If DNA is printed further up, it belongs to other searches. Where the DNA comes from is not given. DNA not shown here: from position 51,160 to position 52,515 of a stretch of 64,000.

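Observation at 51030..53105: Low-GC two-gene island encoding an internally duplicated secreted protein and a PEP-CTERM protein, without an exosortase in the window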

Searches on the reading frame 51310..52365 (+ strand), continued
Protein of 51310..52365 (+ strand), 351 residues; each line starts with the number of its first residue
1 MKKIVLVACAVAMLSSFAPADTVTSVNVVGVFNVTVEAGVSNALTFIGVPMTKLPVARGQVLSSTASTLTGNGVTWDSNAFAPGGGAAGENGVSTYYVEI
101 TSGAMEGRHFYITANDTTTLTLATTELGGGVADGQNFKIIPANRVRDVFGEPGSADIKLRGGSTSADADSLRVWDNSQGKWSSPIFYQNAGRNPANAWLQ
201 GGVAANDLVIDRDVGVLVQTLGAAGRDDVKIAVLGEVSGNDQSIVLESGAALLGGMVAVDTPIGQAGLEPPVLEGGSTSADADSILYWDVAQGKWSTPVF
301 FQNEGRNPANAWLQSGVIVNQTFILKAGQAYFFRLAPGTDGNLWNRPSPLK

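Call 50: fold_search(model_id=the predicted structure, library=pdb)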
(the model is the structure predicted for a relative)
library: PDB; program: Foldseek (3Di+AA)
matches with E <= 10: 786; with E <= 0.001: 0
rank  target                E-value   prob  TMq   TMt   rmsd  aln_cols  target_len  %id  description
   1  8h2i_bG               4.2e-03  0.13  0.12  0.09  28.3       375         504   10  Near-atomic structure of five-fold averaged PBCV-1 capsid (released 2022-11-16)
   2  4wiz_BA               5.8e-03  0.16  0.13  0.15  19.4       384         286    6  Crystal structure of Grouper nervous necrosis virus-like particle at 3.6A (released 2015-10-07)
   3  8vjh_B                7.2e-03  0.14  0.14  0.09  25.2       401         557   11  Cryo-EM of tail-tip of bacteriophage Chi (released 2024-10-02)
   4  4ind_A                7.2e-03  0.08  0.11  0.10  23.9       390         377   12  The Triple Jelly Roll Fold and Turret Assembly in an Archaeal Virus (released 2013-01-23)
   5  3zmn_A                9.4e-03  0.38  0.15  0.22  16.0       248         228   12  VP17, a capsid protein of bacteriophage P23-77 (released 2013-05-15)
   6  3j31_P                1.4e-02  0.09  0.14  0.13  25.3       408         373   10  Life in the extremes: atomic structure of Sulfolobus Turreted Icosahedral Virus (released 2013-05-01)
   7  2qqk_A                2.6e-02  0.08  0.13  0.10  23.6       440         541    7  Neuropilin-2 a1a2b1b2 Domains in Complex with a Semaphorin-Blocking Fab (released 2007-11-20)
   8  8aay_A                2.7e-02  0.09  0.13  0.10  20.3       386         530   10  Nudaurelia capensis omega virus maturation intermediate captured at pH5.6 (insect cell expressed VLPs): small class fr (released 2022-12-28)
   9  8yf8_C                2.9e-02  0.08  0.11  0.12  18.1       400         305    7  Cryo-EM structure of Dragon Grouper nervous necrosis virus-like particle at pH5.0 (3.52A) (released 2024-08-14)
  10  8h2i_bC               2.9e-02  0.08  0.14  0.11  22.1       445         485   10  Near-atomic structure of five-fold averaged PBCV-1 capsid (released 2022-11-16)
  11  7f9j_A                3.4e-02  0.10  0.09  0.18  19.6       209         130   12  Thrombocorticin Q25K in complex with Ca2+ (released 2022-07-06)
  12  3dem_B                3.4e-02  0.05  0.08  0.10  28.7       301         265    7  CUB1-EGF-CUB2 domain of HUMAN MASP-1/3 (released 2008-07-01)
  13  3zn6_A                3.8e-02  0.28  0.17  0.24  16.7       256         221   12  VP16-VP17 complex, a complex of the two major capsid proteins of bacteriophage P23-77 (released 2013-05-15)
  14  9n71_A                4.7e-02  0.33  0.15  0.19  16.9       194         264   13  Tail tube structure of Acinetobacter baumannii phage Mystique (released 2025-03-19)
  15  7t4s_F                4.7e-02  0.06  0.13  0.12  20.2       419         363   10  CryoEM structure of the HCMV Pentamer gH/gL/UL128/UL130/UL131A in complex with NRP2 and neutralizing fabs 8I21 and 13H (released 2022-03-23)
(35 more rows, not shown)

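Call 67: search_protein_representatives(alignment_id=A1)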
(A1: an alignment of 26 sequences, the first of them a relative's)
Query: 26 sequences, 344 profile positions. Proteins with E-value up to 0.001 (for the whole library): 2027; up to 1e-10: 778; up to 1e-30: 58. The best 150 are listed.
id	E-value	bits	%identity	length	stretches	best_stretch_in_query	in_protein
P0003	1.3e-142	491.4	-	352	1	1-344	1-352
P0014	3.5e-141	486.7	-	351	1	1-344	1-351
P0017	1.1e-134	465.3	-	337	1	1-343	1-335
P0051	2.6e-125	434.5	-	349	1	1-344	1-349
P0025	7.0e-125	433.1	-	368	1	4-343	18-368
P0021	7.3e-125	433.0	-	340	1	1-344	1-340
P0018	9.9e-125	432.6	-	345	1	1-343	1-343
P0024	4.0e-124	430.6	-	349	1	1-343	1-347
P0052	4.3e-116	404.2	-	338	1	1-343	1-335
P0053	1.5e-114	399.1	-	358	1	1-343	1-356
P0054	1.8e-106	372.5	-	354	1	2-344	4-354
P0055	2.6e-105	368.7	-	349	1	1-343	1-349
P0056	2.3e-104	365.6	-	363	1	10-344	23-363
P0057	2.0e-103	362.5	-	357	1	1-343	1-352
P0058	1.3e-98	346.7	-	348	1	1-342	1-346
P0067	2.1e-80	286.8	-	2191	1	19-342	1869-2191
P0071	6.7e-76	272.0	-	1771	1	23-339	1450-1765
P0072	1.1e-75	271.3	-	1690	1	17-340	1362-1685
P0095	5.6e-32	127.6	-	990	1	42-339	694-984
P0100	4.1e-31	124.8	-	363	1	2-341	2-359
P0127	2.1e-26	109.3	-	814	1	30-321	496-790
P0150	1.8e-24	102.9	-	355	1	8-334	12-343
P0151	2.4e-24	102.5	-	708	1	29-334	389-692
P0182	2.9e-22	95.6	-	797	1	30-329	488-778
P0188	3.8e-22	95.3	-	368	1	1-342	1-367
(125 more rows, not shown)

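Call 68: search_protein_families(library=pfam, proteins=[P0067, P0071, P0072, P0095, P0127, P0151, P0182], max_evalue=0.001)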
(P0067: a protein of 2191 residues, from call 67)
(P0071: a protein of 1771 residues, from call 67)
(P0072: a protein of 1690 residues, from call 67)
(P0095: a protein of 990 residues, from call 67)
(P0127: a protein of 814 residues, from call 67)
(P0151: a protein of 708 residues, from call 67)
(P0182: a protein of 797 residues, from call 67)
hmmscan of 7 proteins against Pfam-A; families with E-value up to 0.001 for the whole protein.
P0067 (2191 aa): 5 families
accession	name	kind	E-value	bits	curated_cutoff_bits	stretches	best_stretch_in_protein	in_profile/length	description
PF00932.25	LTD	-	9.2e-49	164.8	34.3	4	538-643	6-102/109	Lamin Tail Domain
PF13290.12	CHB_HEX_C_1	-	9e-23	80.4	22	2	696-762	3-67/67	Chitobiase/beta-hexosaminidase C-terminal domain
PF13287.12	Fn3_assoc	-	3.8e-21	75.4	23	2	705-765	1-59/59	Fn3 associated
PF08757.17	CotH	-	1.3e-13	51.7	23.8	1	936-1173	48-304/322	CotH kinase protein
PF18998.6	Flg_new_2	-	0.00055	20.3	23.6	1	472-527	6-62/73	Divergent InlB B-repeat domain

P0071 (1771 aa): 2 families
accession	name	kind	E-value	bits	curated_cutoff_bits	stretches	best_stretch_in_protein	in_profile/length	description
PF00932.25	LTD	-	1.7e-54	183.3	34.3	4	28-137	3-107/109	Lamin Tail Domain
PF08757.17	CotH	-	8.7e-15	55.5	23.8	1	454-676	49-284/322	CotH kinase protein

P0072 (1690 aa): 4 families
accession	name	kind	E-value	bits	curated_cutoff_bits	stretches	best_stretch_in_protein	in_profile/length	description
PF00932.25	LTD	-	5e-44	149.6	34.3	4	31-132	10-102/109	Lamin Tail Domain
PF13287.12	Fn3_assoc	-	5.5e-19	68.5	23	2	197-256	1-59/59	Fn3 associated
PF08757.17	CotH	-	2.2e-15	57.4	23.8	1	359-696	1-317/322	CotH kinase protein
PF13290.12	CHB_HEX_C_1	-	8.7e-15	54.9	22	2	188-247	3-61/67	Chitobiase/beta-hexosaminidase C-terminal domain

P0095 (990 aa): 3 families
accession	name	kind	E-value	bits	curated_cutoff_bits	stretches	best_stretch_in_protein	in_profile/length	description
PF05345.18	He_PIG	-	9.5e-12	45.6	24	1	512-593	1-86/96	Putative Ig domain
PF18957.6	RibLong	-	2.6e-05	25.4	27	0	441-489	29-77/93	Long Rib domain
PF17963.7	Big_9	-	0.00031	22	23.6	0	510-588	1-78/89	Bacterial Ig domain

P0127 (814 aa): 0 families

P0151 (708 aa): 0 families

P0182 (797 aa): 1 family
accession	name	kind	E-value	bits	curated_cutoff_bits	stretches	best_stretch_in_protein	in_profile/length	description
PF00160.26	Pro_isomerase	-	5.1e-35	121.5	21.7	1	99-240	10-158/159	Cyclophilin type peptidyl-prolyl cis-trans isomerase/CLD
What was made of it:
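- The gene-1 module also forms the C-terminal ~320 aa of giant LTD/CotH/Ig proteins (calls 67, 68).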

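Call 69: find_encoding_contigs(protein=P0100, flank=6000, max_places=2)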
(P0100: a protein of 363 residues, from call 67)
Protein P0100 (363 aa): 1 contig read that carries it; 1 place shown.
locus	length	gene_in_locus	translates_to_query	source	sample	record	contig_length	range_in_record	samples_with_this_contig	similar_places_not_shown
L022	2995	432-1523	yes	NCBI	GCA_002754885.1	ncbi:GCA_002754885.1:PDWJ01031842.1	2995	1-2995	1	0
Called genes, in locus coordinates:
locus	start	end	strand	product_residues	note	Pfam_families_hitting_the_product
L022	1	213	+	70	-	?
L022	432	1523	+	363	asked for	-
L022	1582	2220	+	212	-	PF07589:PEP_exosort_dom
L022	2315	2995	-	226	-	?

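Call 70: find_encoding_contigs(protein=P0067, flank=6000, max_places=2)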
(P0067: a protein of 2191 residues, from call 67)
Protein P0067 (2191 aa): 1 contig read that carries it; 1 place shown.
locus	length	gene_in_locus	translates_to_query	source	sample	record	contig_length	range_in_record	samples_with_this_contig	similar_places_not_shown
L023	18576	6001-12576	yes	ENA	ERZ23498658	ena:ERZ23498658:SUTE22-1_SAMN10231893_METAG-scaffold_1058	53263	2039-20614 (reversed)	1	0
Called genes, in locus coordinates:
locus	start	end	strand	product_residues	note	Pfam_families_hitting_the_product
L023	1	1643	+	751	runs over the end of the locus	PF14498:Glyco_hyd_65N_2, PF22124:Glyco_hydro_95_cat, PF21307:Glyco_hydro_95_C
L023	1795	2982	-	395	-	PF13377:Peripla_BP_3, PF12833:HTH_18, PF00165:HTH_AraC (weak)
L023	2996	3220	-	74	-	-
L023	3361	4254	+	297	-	-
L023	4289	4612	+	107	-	-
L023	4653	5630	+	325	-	-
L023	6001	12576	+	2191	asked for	PF00932:LTD, PF13287:Fn3_assoc, PF13290:CHB_HEX_C_1, PF08757:CotH, PF13287:Fn3_assoc, PF13290:CHB_HEX_C_1, PF00932:LTD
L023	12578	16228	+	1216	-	PF22544:HYDIN_VesB_CFA65-like_Ig (weak), PF21722:Gly_rich_2, PF10102:DUF2341 (weak), PF13385:Laminin_G_3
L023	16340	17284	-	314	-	PF13377:Peripla_BP_3, PF12833:HTH_18, PF00165:HTH_AraC (weak)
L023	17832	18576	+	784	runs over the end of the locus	PF07610:DUF1573 (faint), PF15780:ASH (faint), PF22073:Cep192_D4 (faint), PF22544:HYDIN_VesB_CFA65-like_Ig (faint)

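Call 71: find_encoding_contigs(protein=P0150, flank=6000, max_places=2)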
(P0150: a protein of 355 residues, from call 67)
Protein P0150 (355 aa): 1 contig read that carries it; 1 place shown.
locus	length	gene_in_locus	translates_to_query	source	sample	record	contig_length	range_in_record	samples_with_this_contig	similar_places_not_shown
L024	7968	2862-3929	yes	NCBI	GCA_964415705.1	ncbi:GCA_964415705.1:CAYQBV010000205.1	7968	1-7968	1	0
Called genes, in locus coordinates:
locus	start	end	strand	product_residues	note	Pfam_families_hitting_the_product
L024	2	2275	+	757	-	?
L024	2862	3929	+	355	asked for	-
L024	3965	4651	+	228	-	-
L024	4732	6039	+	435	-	PF28597:T2SSF_N, PF00482:T2SSF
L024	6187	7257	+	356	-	-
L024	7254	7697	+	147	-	PF08334:T2SSG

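Call 72: find_encoding_contigs(protein=P0188, flank=6000, max_places=2)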
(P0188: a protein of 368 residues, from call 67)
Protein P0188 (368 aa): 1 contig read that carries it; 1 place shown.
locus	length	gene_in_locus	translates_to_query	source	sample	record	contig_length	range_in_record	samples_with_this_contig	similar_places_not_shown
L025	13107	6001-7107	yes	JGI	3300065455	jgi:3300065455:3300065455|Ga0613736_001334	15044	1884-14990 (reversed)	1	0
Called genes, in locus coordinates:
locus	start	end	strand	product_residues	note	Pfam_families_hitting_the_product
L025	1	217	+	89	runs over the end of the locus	?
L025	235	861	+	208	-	PF09837:DUF2064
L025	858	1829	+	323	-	PF20511:PMI_typeI_cat, PF21621:MPI_cupin_dom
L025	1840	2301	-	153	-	PF16156:DUF4864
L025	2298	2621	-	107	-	PF06155:GBBH-like_N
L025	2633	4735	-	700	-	-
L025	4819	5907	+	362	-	PF00072:Response_reg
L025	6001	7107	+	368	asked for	-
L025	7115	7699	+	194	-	-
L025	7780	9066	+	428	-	PF28597:T2SSF_N, PF00482:T2SSF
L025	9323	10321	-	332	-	PF00089:Trypsin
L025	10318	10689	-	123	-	PF01927:Mut7-C, PF18478:PIN_10 (weak), PF18480:DUF5615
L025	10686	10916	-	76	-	PF04255:DUF433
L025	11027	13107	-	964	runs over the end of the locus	PF07679:I-set (weak), PF13895:Ig_2 (weak), PF13927:Ig_3 (weak), PF25390:WD40_RLD, PF00415:RCC1, PF13540:RCC1_2, PF13540:RCC1_2, PF25390:WD40_RLD, +4 more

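Call 73: search_protein_families(library=ncbifam, proteins=[L024:2-2275:+, L024:3965-4651:+, L024:6187-7257:+, L024:7254-7697:+, L025:7115-7699:+, L025:2633-4735:-, L023:3361-4254:+, L023:4289-4612:+, L023:4653-5630:+, L022:1582-2220:+], max_evalue=0.01)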
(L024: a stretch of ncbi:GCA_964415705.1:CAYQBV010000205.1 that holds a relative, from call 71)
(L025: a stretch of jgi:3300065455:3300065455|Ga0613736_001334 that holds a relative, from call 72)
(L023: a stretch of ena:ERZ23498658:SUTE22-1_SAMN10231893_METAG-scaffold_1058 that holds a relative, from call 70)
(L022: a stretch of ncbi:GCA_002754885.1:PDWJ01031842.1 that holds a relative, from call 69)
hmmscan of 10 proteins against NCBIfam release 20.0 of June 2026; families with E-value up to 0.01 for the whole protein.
L024:2-2275:+ (757 aa): 169 families (the best 25 are shown)
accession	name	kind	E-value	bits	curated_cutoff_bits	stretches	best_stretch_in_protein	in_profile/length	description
NF001503.0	PRK00349.1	equivalog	2.6e-243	810.1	1147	2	191-756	396-941/943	excinuclease ABC subunit UvrA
TIGR00630.1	uvra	equivalog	2e-235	784.2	729.8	2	186-741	388-924/924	excinuclease ABC subunit UvrA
NF001885.0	PRK00635.1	equivalog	3.5e-137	458.8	3054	1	199-753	395-916/1809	excinuclease ABC subunit A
TIGR02857.1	CydD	equivalog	2.8e-26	92.6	435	2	277-357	452-529/529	thiol reductant ABC exporter subunit CydD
NF010068.0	PRK13548.1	equivalog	2e-25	89.4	261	2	266-360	121-219/261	heme ABC transporter ATP-binding protein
NF002981.0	PRK03695.1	equivalog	5.5e-25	88.2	281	2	271-374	119-221/253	vitamin B12 ABC transporter ATP-binding protein BtuD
TIGR03608.1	L_ocin_972_ABC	subfamily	6e-25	87.9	254.85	2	262-357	114-206/206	putative bacteriocin export ABC transporter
NF040873.1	AztA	equivalog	6.1e-25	87.9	220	3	266-356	103-190/191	zinc ABC transporter ATP-binding protein AztA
TIGR03873.1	F420-0_ABC_ATP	hypoth_equivalog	1.2e-23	83.6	372.4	3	215-377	74-224/256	putative F420-0 ABC transporter ATP-binding protein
TIGR04521.1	ECF_ATPase_2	equivalog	1.9e-22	79.7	330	2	265-360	126-221/279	energy-coupling factor transporter ATPase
NF008409.0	PRK11231.1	equivalog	1.9e-21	76.6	375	2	271-377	127-225/255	Fe(3+) dicitrate ABC transporter ATP-binding protein FecE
TIGR02673.1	FtsE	equivalog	1.4e-20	73.9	264.85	3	270-352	125-204/214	cell division ATP-binding protein FtsE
TIGR02868.1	CydC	equivalog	4.9e-20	71.7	329.05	2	277-344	465-529/530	thiol reductant ABC exporter subunit CydC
TIGR01166.1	cbiO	subfamily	9.2e-20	70.9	211.8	2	270-346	115-188/190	cobalt ABC transporter, ATP-binding protein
NF010170.0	PRK13651.1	equivalog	2e-18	66.4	432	2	266-348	148-228/308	cobalt transporter ATP-binding subunit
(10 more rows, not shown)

L024:3965-4651:+ (228 aa): 8 families
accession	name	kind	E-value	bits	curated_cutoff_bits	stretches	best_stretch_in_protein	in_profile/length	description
NF033554.9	floc_PepA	equivalog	2.7e-05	24.1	80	1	85-226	137-260/261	flocculation-associated PEP-CTERM protein PepA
NF038129.1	PEP_NF038129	equivalog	3e-05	23.9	65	1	182-226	150-194/194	NF038129 family PEP-CTERM protein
TIGR02595.1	PEP_CTERM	domain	0.00017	22.2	16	1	203-226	1-24/24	PEP-CTERM sorting domain-containing protein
NF038125.1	PEP_CTERM_THxN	subfamily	0.00022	20.9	85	1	181-226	202-246/246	THxN family PEP-CTERM protein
NF038120.1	PEP_CTERM_QFxxD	subfamily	0.00026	21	80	1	202-225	192-215/215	NF038120 family PEP-CTERM protein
NF041927.1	Xrt_dep_XDP1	equivalog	0.00069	19.7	125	1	198-226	214-242/242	exosortase-dependent surface protein XDP1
NF038118.1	PEP_CTERM_CCXG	equivalog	0.00094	18.9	90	1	197-226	170-199/199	CCXG family PEP-CTERM protein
NF038126.1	PEP_CTERM_FxDxF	subfamily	0.0031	17.8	50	1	137-224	83-165/165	FxDxF family PEP-CTERM protein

L024:6187-7257:+ (356 aa): 0 families

L024:7254-7697:+ (147 aa): 7 families
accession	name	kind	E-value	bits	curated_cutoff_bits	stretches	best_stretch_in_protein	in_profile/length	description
TIGR01710.1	typeII_sec_gspG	equivalog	6.4e-30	103.9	88.85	1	14-143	2-134/134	type II secretion system major pseudopilin GspG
TIGR01708.2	typeII_sec_gspH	equivalog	3e-07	30.6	80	1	15-47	4-36/169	type II secretion system minor pseudopilin GspH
TIGR02596.1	TIGR02596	subfamily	0.0018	18.4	70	1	15-46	1-32/196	Verru_Chthon cassette protein D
TIGR02532.1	IV_pilin_GFxxxE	domain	0.0028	17.5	16.3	1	13-34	2-23/24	prepilin-type N-terminal cleavage/methylation domain-containing protein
NF040999.1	pilin_ComGC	equivalog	0.0034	17.5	75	1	13-31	2-20/84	competence type IV pilus major pilin ComGC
NF007862.0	PRK10574.1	equivalog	0.008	16.3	138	0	11-49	3-41/145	prepilin peptidase-dependent pilin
NF041775.1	typeIV_PilA_Myxo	equivalog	0.0081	16.2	400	1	10-35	8-33/214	type IV pilin protein PilA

L025:7115-7699:+ (194 aa): 2 families
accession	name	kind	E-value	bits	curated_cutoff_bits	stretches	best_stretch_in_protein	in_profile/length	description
NF033554.9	floc_PepA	equivalog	7.1e-07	29.3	80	1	78-192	155-259/261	flocculation-associated PEP-CTERM protein PepA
NF038129.1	PEP_NF038129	equivalog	0.0023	17.8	65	1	132-192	133-193/194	NF038129 family PEP-CTERM protein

L025:2633-4735:- (700 aa): 1 family
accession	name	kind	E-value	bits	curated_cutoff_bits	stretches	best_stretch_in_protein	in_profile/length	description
NF047440.1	LA3751_2_3_fam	subfamily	2.6e-13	49.6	200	1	245-518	97-369/460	LA_3751/LA_3752 family putative glycosyltransferase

L023:3361-4254:+ (297 aa): 0 families

L023:4289-4612:+ (107 aa): 0 families

L023:4653-5630:+ (325 aa): 1 family
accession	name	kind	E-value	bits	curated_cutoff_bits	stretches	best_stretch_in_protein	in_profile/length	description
NF042425.1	Amuc_1099_fam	equivalog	0.0023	17.6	50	1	216-245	125-154/321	Amuc_1099 family pilus-like system protein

L022:1582-2220:+ (212 aa): 9 families
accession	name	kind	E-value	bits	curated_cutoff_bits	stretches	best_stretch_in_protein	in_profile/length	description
TIGR02595.1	PEP_CTERM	domain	5.4e-06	26.9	16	1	190-212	1-23/24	PEP-CTERM sorting domain-containing protein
NF038120.1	PEP_CTERM_QFxxD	subfamily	4.1e-05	23.5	80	1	186-212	189-215/215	NF038120 family PEP-CTERM protein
NF038129.1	PEP_NF038129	equivalog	0.00014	21.8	65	1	183-211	167-192/194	NF038129 family PEP-CTERM protein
NF041538.1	PEP_EDSA_1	subfamily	0.00017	21.4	100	1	186-211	281-305/307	EDSAP-1 family PEP-CTERM protein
NF038125.1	PEP_CTERM_THxN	subfamily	0.00018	21.2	85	1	184-212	216-245/246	THxN family PEP-CTERM protein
NF038118.1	PEP_CTERM_CCXG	equivalog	0.00034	20.3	90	1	186-212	172-198/199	CCXG family PEP-CTERM protein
NF041927.1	Xrt_dep_XDP1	equivalog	0.00078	19.5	125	1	188-212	217-242/242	exosortase-dependent surface protein XDP1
NF038126.1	PEP_CTERM_FxDxF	subfamily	0.0025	18.1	50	0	145-211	99-165/165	FxDxF family PEP-CTERM protein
NF038124.1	PEP_CTERM_TLD_A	exception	0.0042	16.7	100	1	189-212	210-235/235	PEP_CTERM-anchored TLD domain-containing protein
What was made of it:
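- On Flocculation PepA (NF033554), gene 2: Distant partners score 24-29 bits (call 73).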
